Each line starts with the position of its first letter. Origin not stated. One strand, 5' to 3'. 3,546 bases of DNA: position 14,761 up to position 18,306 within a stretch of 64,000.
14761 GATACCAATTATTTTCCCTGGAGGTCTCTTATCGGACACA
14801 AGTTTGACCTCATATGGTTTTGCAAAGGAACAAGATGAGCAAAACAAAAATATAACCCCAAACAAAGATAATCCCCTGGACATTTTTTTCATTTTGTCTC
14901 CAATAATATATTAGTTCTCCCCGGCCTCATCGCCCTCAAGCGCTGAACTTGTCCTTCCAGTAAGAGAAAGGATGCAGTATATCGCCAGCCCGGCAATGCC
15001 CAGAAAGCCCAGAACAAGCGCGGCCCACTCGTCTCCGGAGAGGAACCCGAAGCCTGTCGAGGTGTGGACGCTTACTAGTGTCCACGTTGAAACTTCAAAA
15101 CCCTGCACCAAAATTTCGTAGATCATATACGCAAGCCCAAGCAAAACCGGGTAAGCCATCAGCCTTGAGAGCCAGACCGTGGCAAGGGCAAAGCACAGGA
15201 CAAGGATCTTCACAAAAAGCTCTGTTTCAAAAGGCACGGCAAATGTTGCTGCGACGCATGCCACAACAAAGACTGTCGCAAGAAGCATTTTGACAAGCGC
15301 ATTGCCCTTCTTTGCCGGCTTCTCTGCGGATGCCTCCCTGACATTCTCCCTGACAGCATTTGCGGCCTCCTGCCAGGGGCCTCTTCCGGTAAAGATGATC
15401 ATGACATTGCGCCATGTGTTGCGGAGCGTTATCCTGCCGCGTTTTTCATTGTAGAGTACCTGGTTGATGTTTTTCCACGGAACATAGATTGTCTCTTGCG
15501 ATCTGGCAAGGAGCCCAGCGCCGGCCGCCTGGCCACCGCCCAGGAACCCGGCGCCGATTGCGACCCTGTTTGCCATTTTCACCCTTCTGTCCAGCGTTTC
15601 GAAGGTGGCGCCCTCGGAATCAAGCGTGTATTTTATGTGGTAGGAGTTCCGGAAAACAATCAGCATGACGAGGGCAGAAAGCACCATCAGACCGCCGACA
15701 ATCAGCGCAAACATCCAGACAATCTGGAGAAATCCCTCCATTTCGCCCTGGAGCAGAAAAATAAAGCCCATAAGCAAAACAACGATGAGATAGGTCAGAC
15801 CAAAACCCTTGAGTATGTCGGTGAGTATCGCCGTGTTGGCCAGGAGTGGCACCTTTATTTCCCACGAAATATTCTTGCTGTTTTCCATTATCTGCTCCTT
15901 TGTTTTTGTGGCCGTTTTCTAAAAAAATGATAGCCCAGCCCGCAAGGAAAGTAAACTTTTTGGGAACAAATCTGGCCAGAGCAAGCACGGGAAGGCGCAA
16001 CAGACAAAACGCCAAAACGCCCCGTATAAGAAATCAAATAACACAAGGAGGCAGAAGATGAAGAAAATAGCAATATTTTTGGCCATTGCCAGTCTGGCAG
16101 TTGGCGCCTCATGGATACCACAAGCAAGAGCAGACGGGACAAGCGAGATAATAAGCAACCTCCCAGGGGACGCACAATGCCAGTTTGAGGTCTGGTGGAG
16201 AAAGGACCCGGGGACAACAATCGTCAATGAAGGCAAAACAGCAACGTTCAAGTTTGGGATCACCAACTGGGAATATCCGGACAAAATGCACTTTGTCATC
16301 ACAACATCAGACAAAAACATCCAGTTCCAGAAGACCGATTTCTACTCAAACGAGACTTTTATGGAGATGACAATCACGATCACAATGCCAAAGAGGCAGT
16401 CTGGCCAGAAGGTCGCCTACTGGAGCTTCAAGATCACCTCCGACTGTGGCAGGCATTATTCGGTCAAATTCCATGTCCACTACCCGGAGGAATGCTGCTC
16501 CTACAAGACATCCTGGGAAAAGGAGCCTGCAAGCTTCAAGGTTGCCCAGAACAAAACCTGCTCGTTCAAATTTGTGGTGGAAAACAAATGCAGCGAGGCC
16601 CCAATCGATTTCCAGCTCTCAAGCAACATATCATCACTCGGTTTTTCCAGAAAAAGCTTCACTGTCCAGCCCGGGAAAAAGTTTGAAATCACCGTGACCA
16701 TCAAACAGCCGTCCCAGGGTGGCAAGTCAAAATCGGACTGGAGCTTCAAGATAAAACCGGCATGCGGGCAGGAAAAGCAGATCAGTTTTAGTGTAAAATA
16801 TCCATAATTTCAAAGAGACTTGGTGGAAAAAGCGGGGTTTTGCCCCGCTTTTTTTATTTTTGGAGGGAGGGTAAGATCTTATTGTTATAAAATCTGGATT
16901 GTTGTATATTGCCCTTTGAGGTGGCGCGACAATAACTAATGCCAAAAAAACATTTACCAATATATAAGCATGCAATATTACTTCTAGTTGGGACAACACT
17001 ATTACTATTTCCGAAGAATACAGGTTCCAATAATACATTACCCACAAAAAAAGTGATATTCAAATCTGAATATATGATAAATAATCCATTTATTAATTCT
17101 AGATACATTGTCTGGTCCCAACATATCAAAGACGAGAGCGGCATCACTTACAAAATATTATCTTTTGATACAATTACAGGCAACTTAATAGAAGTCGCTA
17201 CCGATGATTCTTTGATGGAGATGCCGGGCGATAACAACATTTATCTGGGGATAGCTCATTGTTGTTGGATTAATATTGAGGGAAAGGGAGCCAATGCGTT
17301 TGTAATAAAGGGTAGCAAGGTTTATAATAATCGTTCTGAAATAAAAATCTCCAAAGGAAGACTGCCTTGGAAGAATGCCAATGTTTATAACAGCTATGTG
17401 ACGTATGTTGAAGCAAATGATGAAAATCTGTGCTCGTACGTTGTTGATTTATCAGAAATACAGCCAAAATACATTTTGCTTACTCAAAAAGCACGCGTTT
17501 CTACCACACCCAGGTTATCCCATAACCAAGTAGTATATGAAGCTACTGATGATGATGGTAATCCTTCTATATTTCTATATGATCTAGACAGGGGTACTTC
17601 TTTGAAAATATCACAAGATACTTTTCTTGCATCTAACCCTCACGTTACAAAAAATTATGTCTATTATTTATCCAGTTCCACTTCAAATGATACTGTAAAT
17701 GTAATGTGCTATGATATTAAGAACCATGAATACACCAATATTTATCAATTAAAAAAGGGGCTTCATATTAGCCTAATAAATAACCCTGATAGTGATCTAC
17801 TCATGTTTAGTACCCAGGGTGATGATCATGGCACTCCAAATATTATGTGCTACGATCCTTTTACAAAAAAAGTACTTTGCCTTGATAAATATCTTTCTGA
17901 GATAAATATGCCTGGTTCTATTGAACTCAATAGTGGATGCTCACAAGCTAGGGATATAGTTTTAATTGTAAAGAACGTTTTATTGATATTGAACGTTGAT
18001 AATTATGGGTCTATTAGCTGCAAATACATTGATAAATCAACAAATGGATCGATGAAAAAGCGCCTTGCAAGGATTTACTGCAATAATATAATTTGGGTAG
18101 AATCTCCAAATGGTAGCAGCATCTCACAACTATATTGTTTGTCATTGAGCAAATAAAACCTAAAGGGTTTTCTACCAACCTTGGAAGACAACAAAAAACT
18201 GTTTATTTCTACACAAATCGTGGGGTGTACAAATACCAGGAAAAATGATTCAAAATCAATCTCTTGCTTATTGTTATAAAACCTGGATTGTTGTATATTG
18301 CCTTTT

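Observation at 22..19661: Low-GC, tyrosine-rich envelope-protein family with a conserved LPGE motif, present in at least three dispersed copies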

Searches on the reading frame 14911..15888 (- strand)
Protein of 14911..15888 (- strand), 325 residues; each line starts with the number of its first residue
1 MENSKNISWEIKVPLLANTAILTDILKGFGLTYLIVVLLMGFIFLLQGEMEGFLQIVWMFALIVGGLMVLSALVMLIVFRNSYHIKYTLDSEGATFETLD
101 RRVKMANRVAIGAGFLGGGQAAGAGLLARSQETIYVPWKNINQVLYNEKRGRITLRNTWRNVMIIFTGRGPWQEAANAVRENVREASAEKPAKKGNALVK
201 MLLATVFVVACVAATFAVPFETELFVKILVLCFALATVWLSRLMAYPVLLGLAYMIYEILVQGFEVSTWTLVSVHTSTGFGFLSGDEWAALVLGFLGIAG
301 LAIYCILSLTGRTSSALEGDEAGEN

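Call 7: search_protein_families(library=pfam, proteins=[window:14911-15888:-], max_evalue=0.001)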
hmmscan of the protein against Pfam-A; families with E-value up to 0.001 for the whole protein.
window:14911-15888:- (325 aa): 0 families

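Call 25: search_protein_families(library=ncbifam, proteins=[window:14911-15888:-], max_evalue=0.1)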
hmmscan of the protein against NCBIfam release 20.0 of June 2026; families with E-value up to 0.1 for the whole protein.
window:14911-15888:- (325 aa): 1 family
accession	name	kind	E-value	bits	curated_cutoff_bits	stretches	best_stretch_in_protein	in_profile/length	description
NF033486.1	harvest_ssl1498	equivalog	0.045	13.7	45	1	183-218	17-52/53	photosystem II assembly protein Psb34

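Call 77: search_protein_families(library=padloc, proteins=[window:14911-15888:-], max_evalue=0.01)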
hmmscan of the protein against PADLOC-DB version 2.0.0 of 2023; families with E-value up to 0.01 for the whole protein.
window:14911-15888:- (325 aa): 0 families

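Call 78: search_protein_families(library=phrogs, proteins=[window:14911-15888:-], max_evalue=0.01)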
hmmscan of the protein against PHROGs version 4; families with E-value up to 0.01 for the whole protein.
window:14911-15888:- (325 aa): 0 families

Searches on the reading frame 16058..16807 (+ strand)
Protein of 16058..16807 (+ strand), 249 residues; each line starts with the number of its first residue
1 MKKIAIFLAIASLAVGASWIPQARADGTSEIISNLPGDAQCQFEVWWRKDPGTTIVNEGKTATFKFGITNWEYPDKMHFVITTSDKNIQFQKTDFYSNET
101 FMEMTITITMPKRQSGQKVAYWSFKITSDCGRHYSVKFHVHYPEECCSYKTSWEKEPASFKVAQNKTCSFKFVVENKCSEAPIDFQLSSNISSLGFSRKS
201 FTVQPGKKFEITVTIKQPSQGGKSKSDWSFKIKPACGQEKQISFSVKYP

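Call 7: search_protein_families(library=pfam, proteins=[window:16058-16807:+], max_evalue=0.001)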
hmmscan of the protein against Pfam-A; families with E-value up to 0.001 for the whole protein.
window:16058-16807:+ (249 aa): 4 families
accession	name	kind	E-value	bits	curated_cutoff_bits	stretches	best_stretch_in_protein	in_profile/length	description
PF16158.11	N_BRCA1_IG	-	3.3e-06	28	28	1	165-232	29-92/108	Ig-like domain from next to BRCA1 gene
PF22076.2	Cep192_D6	-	4e-06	27.4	35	1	152-246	3-98/101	Cep192 domain 6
PF06280.18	fn3_5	-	8e-06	27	27.6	1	156-221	22-84/112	Fn3-like domain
PF11614.14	FixG_C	-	0.00048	20.7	25.6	0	181-233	45-102/119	IG-like fold at C-terminal of FixG, putative oxidoreductase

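Call 25: search_protein_families(library=ncbifam, proteins=[window:16058-16807:+], max_evalue=0.1)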
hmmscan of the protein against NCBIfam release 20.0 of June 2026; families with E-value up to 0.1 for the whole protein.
window:16058-16807:+ (249 aa): 1 family
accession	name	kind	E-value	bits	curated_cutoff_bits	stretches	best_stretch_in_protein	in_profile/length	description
TIGR02231.1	TIGR02231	subfamily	0.0038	16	112.6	0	104-145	479-520/524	mucoidy inhibitor MuiA family protein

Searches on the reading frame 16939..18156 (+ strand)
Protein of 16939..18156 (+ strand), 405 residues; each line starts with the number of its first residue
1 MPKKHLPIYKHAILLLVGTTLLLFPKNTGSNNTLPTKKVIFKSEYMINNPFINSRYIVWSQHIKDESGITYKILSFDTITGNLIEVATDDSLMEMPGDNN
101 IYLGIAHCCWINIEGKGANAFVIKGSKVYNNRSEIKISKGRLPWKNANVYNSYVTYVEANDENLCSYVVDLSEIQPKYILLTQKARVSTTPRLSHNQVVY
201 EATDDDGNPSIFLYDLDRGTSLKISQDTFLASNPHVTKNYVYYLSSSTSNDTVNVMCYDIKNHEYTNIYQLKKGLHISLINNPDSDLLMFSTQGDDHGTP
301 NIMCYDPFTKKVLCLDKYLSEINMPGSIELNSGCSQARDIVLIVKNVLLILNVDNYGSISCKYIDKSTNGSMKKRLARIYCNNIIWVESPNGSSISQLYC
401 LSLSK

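Call 5: search_protein_families(library=pfam, proteins=[window:16939-18156:+], max_evalue=1)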
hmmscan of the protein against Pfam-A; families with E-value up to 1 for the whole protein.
window:16939-18156:+ (405 aa): 1 family
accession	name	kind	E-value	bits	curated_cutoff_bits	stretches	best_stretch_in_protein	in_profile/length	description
PF05268.17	GP38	-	0.0013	19.1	25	1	78-137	32-92/218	Phage tail fibre adhesin Gp38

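Call 25: search_protein_families(library=ncbifam, proteins=[window:16939-18156:+], max_evalue=0.1)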
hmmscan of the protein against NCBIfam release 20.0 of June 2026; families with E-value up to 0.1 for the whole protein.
window:16939-18156:+ (405 aa): 2 families
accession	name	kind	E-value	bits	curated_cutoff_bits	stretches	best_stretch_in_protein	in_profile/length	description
TIGR04275.1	beta_prop_Msarc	repeat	4.3e-07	29.6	85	1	189-217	12-39/40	beta-propeller repeat protein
TIGR02800.1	propeller_TolB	equivalog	0.0051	15.8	343.15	1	152-302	157-305/418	Tol-Pal system beta propeller repeat protein TolB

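Call 77: search_protein_families(library=padloc, proteins=[window:16939-18156:+], max_evalue=0.01)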
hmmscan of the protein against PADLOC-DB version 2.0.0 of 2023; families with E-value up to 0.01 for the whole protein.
window:16939-18156:+ (405 aa): 0 families

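Call 78: search_protein_families(library=phrogs, proteins=[window:16939-18156:+], max_evalue=0.01)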
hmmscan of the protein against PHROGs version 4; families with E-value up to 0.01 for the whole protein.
window:16939-18156:+ (405 aa): 1 family
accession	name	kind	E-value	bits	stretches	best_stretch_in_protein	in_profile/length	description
phrog_2056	-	tail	0.0076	16.9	0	78-133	78-134/267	tail fiber protein; host specificity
